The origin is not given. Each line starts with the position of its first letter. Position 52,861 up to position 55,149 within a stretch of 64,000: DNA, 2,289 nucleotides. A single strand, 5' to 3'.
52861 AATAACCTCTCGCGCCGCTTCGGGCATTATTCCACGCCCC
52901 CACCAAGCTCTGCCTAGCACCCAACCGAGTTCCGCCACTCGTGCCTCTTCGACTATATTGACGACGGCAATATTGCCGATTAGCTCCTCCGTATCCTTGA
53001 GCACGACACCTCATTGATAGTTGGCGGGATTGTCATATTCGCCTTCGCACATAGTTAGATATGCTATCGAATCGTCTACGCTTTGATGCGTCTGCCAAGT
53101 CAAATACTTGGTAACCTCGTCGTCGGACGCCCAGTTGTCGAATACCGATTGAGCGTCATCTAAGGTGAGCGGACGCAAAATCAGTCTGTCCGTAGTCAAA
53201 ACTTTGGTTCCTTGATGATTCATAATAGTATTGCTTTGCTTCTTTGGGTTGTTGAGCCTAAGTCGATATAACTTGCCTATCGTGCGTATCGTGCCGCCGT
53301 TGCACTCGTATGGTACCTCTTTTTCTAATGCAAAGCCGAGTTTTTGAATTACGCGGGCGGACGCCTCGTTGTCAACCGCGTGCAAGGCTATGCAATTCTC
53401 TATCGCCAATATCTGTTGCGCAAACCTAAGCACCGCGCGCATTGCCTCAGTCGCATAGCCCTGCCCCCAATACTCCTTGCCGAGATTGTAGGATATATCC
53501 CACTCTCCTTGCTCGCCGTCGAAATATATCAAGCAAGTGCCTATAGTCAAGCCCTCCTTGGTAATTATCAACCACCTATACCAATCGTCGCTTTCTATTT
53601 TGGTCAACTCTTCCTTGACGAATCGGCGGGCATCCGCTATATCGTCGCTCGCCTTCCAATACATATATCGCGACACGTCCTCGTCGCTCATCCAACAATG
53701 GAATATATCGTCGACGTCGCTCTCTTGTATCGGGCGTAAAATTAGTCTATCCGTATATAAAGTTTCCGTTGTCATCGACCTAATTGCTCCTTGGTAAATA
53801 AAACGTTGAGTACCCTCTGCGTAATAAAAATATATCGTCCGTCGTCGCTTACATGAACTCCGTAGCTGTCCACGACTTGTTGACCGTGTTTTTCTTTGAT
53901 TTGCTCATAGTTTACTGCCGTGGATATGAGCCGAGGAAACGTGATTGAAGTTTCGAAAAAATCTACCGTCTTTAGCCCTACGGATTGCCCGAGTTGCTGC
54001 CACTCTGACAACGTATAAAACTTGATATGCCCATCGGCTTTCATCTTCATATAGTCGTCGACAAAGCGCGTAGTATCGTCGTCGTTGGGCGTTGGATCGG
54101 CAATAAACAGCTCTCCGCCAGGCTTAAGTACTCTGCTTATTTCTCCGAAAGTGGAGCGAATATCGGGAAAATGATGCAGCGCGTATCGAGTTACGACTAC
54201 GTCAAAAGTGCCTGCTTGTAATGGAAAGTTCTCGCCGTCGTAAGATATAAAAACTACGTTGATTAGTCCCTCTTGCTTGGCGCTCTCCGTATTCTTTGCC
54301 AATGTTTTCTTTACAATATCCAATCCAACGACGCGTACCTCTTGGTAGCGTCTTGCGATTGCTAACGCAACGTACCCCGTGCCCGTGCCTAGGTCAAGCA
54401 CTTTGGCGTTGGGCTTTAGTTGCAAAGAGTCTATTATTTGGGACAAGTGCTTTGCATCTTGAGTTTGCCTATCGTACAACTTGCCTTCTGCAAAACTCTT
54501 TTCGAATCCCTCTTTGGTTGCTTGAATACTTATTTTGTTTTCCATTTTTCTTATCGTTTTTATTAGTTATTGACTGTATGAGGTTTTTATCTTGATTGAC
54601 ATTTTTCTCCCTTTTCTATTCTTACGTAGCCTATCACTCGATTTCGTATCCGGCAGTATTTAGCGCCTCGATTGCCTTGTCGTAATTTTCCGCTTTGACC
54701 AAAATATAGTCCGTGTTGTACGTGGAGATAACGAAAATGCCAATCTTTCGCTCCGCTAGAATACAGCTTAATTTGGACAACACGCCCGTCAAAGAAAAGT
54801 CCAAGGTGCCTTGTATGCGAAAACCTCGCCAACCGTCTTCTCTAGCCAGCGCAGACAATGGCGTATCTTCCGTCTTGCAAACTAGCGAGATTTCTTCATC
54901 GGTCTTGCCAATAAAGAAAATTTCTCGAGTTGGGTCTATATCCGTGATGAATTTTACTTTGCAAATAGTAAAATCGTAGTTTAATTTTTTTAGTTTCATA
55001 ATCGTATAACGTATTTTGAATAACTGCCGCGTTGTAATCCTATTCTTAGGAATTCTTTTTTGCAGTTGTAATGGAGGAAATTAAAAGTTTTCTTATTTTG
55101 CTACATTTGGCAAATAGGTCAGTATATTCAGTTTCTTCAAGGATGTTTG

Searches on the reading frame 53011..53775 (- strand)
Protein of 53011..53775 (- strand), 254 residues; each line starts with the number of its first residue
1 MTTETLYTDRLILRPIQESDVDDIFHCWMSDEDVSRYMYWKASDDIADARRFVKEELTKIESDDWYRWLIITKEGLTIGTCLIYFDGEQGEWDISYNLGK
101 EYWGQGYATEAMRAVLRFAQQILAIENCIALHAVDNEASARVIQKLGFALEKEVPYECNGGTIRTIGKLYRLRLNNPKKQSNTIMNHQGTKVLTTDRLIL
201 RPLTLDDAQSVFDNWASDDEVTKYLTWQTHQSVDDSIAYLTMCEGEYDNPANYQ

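Call 7: search_protein_families(library=pfam, proteins=[window:53011-53775:-])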
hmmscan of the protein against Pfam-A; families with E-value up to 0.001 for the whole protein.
window:53011-53775:- (254 aa): 5 families
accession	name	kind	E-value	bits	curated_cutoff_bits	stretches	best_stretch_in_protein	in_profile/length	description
PF13302.13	Acetyltransf_3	-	3.5e-43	148.1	25.4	2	10-148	1-137/138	Acetyltransferase (GNAT) domain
PF00583.31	Acetyltransf_1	-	2.1e-10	41.3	20.7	1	57-148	24-116/116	Acetyltransferase (GNAT) family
PF13523.12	Acetyltransf_8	-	4.3e-06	26.8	27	1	23-154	7-143/145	Acetyltransferase (GNAT) domain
PF13420.13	Acetyltransf_4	-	0.00022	21.7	24.3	1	13-152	1-138/155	Acetyltransferase (GNAT) domain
PF13508.13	Acetyltransf_7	-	0.001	19.9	27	0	66-148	3-82/84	Acetyltransferase (GNAT) domain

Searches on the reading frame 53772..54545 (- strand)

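Call 7: search_protein_families(library=pfam, proteins=[window:53772-54545:-])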
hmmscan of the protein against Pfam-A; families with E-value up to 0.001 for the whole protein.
window:53772-54545:- (257 aa): 22 families
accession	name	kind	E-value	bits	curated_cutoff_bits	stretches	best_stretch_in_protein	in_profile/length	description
PF13847.12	Methyltransf_31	-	1.7e-26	93.1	27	1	44-154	2-114/145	Methyltransferase domain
PF13489.12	Methyltransf_23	-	1.4e-25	90.4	27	1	32-194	7-162/164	Methyltransferase domain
PF13649.12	Methyltransf_25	-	4.1e-24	85.5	27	1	49-144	1-97/97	Methyltransferase domain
PF08241.18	Methyltransf_11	-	4.3e-23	82.2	21.2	1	50-148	1-95/95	Methyltransferase domain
PF01209.24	Ubie_methyltran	-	2.2e-18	66.9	20.1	1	36-148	38-151/233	ubiE/COQ5 methyltransferase family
PF08242.18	Methyltransf_12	-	2.8e-17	63.7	30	1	50-146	1-98/98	Methyltransferase domain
PF01135.25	PCMT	-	2e-11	44.5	20.3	1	33-176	60-202/210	Protein-L-isoaspartate(D-aspartate) O-methyltransferase (PCMT)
PF02353.26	CMAS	-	1.4e-09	38.2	27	1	28-157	46-173/273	Mycolic acid cyclopropane synthetase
PF05175.20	MTS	-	6.7e-09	36.1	23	1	38-148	24-138/170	Methyltransferase small domain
PF24675.1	NpmA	-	4.1e-08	33.2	60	1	42-108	20-90/214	16S rRNA (adenine(1408)-N(1))-methyltransferase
PF05148.21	Methyltransf_8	-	1e-07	32.5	27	1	32-168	58-176/219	Hypothetical methyltransferase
PF00891.24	Methyltransf_2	-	2.9e-07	30.5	22.3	1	10-190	31-208/210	O-methyltransferase domain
PF02390.23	Methyltransf_4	-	1.4e-05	25.1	24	1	48-104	4-60/173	Putative methyltransferase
PF00398.26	RrnaAD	-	3.3e-05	23.6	24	1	29-76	14-61/263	Ribosomal RNA adenine dimethylase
PF06325.19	PrmA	-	3.8e-05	23.8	22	1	38-146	155-256/296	Ribosomal protein L11 methyltransferase (PrmA)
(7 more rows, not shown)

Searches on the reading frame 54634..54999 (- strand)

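Call 7: search_protein_families(library=pfam, proteins=[window:54634-54999:-])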
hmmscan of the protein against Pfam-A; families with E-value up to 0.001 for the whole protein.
window:54634-54999:- (121 aa): 1 family
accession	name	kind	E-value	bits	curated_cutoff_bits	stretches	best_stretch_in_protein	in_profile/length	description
PF13840.12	ACT_7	-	2.6e-21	75.7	27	1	54-114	3-64/65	ACT domain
